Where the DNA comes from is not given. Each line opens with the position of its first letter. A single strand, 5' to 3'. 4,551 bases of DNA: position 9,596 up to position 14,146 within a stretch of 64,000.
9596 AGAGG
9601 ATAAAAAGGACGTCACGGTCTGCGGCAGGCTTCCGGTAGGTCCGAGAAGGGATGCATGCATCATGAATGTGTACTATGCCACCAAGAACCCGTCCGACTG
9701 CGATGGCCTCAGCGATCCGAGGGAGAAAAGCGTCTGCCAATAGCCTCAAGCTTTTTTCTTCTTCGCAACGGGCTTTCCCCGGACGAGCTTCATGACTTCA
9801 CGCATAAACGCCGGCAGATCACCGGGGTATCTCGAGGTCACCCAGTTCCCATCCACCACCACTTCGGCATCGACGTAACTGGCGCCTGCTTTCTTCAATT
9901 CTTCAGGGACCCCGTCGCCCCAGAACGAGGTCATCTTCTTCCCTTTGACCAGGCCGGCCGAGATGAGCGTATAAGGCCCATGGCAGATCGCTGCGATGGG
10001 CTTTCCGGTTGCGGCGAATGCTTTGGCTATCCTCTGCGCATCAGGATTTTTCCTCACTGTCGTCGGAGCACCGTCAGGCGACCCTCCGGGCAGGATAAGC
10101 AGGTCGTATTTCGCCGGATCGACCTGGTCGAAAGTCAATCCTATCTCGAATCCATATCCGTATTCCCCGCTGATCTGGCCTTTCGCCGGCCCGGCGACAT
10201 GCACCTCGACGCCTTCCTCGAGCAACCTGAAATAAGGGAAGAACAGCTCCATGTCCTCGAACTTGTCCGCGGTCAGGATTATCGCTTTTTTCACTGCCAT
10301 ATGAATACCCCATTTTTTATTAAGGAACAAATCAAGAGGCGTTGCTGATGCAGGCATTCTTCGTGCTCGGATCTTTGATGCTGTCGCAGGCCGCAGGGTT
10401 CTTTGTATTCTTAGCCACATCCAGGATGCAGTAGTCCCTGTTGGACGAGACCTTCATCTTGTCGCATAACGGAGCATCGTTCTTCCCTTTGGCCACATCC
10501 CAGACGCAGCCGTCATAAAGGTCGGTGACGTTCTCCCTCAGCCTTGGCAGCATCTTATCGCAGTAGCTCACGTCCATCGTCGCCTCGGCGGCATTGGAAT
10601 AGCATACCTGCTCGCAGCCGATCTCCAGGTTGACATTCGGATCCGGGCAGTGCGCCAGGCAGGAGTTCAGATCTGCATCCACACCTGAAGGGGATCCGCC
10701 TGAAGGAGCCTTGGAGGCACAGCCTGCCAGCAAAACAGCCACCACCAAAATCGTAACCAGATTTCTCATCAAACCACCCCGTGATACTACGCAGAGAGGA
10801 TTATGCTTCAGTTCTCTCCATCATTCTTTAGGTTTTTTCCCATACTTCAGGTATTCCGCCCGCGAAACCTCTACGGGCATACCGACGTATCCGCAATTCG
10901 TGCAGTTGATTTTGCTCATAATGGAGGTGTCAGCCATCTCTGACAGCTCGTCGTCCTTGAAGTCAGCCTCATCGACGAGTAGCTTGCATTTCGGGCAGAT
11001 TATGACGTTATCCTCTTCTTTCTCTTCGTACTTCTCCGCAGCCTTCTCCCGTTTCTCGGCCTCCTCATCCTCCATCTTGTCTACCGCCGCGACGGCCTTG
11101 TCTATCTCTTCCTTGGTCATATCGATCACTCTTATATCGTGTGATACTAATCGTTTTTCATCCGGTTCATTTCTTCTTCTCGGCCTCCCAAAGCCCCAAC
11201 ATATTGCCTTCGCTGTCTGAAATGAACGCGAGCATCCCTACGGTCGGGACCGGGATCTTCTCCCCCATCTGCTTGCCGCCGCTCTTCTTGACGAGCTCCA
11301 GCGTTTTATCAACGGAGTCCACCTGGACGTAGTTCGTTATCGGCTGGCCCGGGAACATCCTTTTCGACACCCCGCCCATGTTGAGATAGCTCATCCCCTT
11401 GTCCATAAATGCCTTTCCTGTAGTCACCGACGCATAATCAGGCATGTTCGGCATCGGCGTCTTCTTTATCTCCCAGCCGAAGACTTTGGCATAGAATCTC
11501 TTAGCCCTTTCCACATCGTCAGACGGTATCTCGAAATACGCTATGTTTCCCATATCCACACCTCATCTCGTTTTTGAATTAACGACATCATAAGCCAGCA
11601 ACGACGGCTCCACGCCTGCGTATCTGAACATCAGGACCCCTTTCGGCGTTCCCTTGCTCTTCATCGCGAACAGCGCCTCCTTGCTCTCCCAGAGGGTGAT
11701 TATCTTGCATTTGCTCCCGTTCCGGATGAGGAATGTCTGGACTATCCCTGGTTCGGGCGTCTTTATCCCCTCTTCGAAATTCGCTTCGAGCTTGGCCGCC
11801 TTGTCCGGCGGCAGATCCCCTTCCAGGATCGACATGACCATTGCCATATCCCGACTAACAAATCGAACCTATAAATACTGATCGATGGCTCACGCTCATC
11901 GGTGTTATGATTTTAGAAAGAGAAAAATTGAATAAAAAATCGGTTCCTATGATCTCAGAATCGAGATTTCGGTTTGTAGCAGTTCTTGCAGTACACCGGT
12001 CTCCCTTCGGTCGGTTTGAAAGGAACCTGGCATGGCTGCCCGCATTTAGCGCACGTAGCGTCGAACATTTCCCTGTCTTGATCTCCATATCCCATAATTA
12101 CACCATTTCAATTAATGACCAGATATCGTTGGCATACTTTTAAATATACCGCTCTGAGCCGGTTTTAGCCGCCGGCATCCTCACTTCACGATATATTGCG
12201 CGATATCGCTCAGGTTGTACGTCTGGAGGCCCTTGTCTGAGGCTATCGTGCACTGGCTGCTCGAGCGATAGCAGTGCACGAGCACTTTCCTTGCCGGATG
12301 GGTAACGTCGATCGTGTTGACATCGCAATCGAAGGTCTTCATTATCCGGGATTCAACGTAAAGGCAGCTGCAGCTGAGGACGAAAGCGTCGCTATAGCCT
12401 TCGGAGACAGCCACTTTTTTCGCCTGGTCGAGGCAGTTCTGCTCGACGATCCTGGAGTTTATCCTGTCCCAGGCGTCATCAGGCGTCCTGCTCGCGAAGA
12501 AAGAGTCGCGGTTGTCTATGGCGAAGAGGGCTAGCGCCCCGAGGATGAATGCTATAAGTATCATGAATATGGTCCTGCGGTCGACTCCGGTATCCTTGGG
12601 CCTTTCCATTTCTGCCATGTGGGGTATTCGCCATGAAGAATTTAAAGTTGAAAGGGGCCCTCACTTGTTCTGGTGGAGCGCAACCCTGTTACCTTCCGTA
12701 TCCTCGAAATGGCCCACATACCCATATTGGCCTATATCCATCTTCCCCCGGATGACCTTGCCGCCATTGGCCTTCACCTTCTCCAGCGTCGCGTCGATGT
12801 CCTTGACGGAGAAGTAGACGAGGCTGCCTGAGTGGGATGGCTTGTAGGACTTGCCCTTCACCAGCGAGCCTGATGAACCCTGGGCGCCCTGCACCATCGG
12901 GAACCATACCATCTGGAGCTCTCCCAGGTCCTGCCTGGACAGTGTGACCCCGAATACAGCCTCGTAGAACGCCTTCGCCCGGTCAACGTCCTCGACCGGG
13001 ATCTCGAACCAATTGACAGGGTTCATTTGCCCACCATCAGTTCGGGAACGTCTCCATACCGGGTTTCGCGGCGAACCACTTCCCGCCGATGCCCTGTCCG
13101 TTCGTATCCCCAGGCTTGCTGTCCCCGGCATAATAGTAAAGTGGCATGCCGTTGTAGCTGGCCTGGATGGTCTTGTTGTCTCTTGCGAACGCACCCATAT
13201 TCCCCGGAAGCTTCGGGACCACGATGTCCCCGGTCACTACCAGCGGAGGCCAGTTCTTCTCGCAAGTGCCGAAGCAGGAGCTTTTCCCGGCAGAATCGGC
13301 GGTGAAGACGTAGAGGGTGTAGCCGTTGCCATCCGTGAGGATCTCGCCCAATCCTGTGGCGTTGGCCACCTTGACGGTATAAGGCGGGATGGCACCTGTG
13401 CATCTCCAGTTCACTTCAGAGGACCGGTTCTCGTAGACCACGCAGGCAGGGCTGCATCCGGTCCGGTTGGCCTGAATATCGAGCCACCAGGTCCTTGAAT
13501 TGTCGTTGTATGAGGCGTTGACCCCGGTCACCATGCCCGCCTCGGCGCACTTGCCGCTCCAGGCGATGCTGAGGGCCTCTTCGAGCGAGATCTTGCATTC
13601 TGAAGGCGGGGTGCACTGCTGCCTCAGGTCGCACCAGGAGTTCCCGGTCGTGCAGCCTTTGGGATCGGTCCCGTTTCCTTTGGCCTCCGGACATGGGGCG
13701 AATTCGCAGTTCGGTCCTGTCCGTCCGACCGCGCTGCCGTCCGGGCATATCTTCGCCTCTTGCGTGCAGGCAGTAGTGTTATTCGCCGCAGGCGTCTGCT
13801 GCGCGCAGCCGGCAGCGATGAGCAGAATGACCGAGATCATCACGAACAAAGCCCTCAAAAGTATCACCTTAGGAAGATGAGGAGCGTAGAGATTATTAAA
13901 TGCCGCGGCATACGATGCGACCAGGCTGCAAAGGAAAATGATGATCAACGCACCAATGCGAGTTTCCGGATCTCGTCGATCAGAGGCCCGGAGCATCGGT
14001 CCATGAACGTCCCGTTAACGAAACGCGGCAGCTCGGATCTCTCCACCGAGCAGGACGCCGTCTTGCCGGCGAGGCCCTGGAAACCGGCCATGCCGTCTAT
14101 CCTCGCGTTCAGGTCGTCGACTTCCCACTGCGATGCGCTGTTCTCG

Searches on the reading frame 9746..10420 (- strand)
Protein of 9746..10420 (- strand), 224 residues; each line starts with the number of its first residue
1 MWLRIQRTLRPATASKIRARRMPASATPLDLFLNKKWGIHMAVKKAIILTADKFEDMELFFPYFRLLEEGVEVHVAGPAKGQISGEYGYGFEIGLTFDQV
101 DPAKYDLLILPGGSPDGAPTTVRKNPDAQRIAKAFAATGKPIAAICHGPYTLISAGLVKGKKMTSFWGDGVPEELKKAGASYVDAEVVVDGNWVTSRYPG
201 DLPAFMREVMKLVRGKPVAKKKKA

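Call 125: search_protein_families(library=pfam, max_evalue=0.001, proteins=[window:9746-10420:-])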
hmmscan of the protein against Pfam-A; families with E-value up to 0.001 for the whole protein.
window:9746-10420:- (224 aa): 2 families
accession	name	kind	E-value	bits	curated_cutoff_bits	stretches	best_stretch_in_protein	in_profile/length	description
PF01965.30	DJ-1_PfpI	-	2.9e-50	170.7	26.6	1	44-211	1-164/165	DJ-1/PfpI family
PF07685.20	GATase_3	-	0.00016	21.8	27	1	103-153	39-88/196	CobB/CobQ-like glutamine amidotransferase domain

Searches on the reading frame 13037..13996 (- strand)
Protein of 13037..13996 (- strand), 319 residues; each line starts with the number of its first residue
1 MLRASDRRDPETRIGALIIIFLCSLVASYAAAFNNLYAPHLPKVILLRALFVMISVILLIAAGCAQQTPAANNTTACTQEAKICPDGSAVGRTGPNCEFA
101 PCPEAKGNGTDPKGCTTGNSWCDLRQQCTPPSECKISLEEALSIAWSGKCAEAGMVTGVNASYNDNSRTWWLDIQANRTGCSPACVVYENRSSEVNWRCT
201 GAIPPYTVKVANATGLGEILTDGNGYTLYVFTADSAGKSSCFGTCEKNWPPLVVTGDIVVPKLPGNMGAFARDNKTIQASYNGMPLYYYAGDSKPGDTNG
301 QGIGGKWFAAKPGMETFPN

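Call 125: search_protein_families(library=pfam, max_evalue=0.001, proteins=[window:13037-13996:-])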
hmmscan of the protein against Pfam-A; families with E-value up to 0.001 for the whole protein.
window:13037-13996:- (319 aa): 1 family
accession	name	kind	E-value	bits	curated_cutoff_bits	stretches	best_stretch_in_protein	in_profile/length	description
PF03640.20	Lipoprotein_15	-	4.5e-28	96.9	24.4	2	270-311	3-47/47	Secreted repeat of unknown function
